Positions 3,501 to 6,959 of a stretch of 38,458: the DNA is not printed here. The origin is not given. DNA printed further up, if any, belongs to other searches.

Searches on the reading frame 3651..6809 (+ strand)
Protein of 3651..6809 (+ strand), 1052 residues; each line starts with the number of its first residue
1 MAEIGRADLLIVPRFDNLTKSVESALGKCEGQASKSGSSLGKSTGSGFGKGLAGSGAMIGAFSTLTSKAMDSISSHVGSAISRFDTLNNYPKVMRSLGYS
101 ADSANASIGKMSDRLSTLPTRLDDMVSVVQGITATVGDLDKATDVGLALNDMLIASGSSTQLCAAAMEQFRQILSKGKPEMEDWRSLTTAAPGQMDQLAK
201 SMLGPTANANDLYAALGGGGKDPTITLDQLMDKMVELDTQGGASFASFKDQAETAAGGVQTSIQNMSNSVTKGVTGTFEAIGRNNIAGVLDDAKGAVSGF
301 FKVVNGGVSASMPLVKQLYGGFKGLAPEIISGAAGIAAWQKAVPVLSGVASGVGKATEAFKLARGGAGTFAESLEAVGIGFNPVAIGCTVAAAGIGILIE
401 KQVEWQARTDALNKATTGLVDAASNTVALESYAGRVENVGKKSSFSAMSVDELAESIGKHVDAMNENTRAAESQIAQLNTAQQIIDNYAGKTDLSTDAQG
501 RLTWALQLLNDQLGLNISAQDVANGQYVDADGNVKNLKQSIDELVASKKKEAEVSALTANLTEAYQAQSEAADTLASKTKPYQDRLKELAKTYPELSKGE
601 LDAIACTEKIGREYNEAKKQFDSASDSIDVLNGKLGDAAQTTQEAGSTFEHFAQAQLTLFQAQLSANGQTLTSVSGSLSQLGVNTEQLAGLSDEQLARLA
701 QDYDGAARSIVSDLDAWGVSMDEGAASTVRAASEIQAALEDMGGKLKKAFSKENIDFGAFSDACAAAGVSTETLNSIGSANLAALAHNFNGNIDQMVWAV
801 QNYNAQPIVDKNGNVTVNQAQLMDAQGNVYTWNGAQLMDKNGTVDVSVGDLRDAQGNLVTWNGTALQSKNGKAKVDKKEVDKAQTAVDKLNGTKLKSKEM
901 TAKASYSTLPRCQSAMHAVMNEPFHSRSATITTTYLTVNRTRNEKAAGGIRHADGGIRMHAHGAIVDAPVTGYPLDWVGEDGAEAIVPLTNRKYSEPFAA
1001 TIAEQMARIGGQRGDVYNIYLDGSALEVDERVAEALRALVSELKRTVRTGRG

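Call 75: search_protein_families(library=pfam, proteins=[window:3651-6809:+], max_evalue=0.001)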
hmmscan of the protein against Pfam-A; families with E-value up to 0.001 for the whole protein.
window:3651-6809:+ (1052 aa): 2 families
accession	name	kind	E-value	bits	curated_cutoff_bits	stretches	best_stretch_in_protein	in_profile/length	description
PF20155.4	TMP_3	-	6.8e-24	85.1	41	1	79-274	2-187/192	Tape measure protein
PF23991.1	DUF7310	-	0.00083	20.2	40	0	100-142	24-66/83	Coiled-coil region of unknown function (DUF7310)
